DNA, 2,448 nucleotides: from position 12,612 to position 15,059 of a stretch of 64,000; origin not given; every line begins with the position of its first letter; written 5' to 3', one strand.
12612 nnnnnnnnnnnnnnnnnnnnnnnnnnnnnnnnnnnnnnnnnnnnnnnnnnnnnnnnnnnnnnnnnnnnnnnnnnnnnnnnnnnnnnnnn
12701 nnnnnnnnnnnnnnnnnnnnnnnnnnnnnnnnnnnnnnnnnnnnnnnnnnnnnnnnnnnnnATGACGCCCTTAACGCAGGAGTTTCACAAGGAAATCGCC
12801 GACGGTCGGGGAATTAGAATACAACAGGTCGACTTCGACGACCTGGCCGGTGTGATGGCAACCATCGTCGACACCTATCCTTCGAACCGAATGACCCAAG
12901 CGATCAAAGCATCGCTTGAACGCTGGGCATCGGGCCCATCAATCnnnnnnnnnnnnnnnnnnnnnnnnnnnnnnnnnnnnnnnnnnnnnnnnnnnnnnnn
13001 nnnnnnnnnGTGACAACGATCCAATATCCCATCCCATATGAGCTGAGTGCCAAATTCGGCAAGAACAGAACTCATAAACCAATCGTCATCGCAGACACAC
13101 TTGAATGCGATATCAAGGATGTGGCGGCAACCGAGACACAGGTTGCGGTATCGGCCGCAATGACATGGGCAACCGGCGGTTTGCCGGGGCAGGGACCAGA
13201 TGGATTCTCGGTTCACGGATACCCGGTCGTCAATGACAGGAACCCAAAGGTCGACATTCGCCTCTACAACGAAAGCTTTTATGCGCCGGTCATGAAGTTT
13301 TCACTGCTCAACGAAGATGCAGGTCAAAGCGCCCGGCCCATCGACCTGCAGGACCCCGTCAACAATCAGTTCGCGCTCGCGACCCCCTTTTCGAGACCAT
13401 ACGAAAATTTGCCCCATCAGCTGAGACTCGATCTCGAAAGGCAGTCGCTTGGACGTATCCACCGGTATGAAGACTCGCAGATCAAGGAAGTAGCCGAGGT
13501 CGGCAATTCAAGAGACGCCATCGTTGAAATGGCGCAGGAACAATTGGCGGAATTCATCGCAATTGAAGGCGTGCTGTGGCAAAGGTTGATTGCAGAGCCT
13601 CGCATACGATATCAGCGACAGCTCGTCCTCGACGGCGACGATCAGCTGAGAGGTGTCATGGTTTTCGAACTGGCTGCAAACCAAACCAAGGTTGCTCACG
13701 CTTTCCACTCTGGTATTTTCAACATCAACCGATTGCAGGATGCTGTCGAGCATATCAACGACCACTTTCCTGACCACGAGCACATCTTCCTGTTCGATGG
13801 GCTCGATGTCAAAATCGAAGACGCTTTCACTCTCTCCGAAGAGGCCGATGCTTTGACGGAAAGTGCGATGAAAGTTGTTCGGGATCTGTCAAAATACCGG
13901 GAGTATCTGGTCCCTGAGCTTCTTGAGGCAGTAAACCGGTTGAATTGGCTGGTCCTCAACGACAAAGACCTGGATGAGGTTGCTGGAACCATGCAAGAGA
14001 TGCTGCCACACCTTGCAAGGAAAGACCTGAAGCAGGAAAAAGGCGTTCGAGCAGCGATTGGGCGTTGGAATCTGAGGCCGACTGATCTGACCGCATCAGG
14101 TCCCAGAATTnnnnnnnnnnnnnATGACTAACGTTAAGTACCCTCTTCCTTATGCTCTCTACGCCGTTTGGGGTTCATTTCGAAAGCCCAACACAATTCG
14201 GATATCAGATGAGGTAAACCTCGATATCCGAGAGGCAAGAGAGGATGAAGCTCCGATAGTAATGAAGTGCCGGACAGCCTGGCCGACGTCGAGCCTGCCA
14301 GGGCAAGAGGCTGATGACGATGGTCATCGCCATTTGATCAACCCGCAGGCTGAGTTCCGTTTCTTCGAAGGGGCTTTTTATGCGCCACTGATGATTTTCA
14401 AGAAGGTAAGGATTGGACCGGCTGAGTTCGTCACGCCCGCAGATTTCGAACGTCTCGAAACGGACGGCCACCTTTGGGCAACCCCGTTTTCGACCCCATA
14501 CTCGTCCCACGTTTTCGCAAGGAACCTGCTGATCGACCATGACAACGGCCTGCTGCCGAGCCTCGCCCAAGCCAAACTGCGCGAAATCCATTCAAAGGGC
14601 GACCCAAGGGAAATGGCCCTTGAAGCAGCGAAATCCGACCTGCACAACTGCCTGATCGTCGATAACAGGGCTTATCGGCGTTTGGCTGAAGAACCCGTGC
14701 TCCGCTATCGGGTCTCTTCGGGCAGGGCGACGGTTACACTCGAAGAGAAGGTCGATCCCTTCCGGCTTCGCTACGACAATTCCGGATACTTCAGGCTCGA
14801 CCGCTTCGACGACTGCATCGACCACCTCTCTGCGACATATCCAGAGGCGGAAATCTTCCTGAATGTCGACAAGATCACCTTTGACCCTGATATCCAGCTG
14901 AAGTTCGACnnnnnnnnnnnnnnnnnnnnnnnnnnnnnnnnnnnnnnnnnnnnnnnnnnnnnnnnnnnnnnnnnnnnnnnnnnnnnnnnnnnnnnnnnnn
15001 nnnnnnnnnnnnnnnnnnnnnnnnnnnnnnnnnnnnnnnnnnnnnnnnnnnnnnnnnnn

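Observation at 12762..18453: Operon of five tandem, divergent paralogs of an uncharacterised ~360-aa protein family, plus an upstream remnant of a sixth copy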

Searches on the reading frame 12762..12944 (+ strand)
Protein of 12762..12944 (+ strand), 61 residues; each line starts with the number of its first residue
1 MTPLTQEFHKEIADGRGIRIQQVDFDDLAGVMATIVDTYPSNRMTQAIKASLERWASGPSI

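Call 4: search_protein_families(library=pfam, proteins=[window:12762-12944:+], max_evalue=1)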
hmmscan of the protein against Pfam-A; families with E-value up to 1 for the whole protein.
window:12762-12944:+ (61 aa): 0 families

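Call 5: search_protein_families(library=phrogs, proteins=[window:12762-12944:+], max_evalue=1)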
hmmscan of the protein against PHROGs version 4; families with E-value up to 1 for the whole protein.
window:12762-12944:+ (61 aa): 2 families
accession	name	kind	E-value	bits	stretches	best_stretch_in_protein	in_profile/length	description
phrog_32935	-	unknown function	0.057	13.6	1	18-56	195-234/275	-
phrog_5330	-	tail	0.24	12.5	1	5-54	4-54/138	tail assembly chaperone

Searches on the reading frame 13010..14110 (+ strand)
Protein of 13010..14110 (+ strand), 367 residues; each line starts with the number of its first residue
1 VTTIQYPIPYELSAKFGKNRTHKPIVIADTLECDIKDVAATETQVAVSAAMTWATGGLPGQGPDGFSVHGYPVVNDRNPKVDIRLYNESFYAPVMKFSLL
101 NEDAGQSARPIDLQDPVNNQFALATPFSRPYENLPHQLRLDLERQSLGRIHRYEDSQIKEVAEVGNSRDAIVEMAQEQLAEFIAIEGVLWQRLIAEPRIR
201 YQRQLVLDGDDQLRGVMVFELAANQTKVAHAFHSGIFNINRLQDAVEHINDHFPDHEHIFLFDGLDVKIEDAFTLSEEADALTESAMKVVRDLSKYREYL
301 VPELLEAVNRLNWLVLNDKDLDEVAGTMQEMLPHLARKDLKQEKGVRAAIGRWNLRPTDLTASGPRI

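Call 4: search_protein_families(library=pfam, proteins=[window:13010-14110:+], max_evalue=1)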
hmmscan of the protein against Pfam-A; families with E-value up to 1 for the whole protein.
window:13010-14110:+ (367 aa): 3 families
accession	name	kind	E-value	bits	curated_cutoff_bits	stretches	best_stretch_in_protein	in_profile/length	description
PF00996.24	GDI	-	0.007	15.4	23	1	153-286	52-187/436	GDP dissociation inhibitor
PF02939.21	UcrQ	-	0.15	12.5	25.2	1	212-241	9-39/78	UcrQ family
PF02785.25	Biotin_carb_C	-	0.22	12.1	32.4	1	136-188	29-80/108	Biotin carboxylase C-terminal domain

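Call 5: search_protein_families(library=phrogs, proteins=[window:13010-14110:+], max_evalue=1)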
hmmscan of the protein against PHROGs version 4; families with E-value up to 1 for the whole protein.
window:13010-14110:+ (367 aa): 0 families

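Call 8: search_protein_families(library=ncbifam, proteins=[window:13010-14110:+], max_evalue=1)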
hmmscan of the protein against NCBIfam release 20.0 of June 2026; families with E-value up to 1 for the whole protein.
window:13010-14110:+ (367 aa): 1 family
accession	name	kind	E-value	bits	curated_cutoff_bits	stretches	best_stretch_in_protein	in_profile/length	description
NF047389.1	ATPase_Sll1717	subfamily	0.1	11.7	75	1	238-295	170-220/454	P-loop ATPase, Sll1717 family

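Call 9: search_protein_families(library=padloc, proteins=[window:13010-14110:+], max_evalue=1)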
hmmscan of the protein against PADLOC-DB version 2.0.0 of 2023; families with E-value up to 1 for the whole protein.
window:13010-14110:+ (367 aa): 0 families

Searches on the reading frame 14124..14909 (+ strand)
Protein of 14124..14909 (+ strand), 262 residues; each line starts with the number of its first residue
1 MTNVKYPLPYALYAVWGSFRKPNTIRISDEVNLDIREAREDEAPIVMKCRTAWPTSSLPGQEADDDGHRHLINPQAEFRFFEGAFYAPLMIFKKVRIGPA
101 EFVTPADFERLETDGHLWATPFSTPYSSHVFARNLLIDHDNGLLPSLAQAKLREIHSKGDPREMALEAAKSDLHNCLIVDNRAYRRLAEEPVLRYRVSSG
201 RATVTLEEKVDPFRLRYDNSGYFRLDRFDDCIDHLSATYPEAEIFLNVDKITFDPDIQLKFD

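Call 73: predict_structure(alignment_id=A5)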
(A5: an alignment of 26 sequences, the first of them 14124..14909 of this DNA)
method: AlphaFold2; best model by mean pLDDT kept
length: 262 residues; sequences in the alignment: 26
mean_pLDDT: 92.8   pTM: 0.89
mean pLDDT of the five models: 92.8, 91.4, 90.8, 90.6, 89.9
residues with pLDDT >= 90: 214; 70-90: 41; 50-70: 7; < 50: 0
segments of 3 or more residues with pLDDT < 50: none
pLDDT, mean of each block of 10 residues (from residue 1): 97 95 97 98 97 90 69 95 97 91 97 91 86 90 96 95 96 97 97 95 94 82 95 97 95 89 71
secondary structure, 60 per line:
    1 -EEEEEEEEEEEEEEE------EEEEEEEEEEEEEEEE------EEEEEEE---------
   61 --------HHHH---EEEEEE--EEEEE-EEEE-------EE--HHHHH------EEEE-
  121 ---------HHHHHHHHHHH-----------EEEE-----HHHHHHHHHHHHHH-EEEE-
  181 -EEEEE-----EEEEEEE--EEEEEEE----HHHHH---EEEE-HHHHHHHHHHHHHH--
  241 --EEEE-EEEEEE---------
elements in order: E2-16 E23-38 E45-51 H69-72 E76-81 E84-88 E90-93 H105-109 E116-119 H130-140 E152-155 H161-174 E176-179 E182-186 E192-198 E201-207 H212-216 E220-223 H225-238 E243-246 E248-253
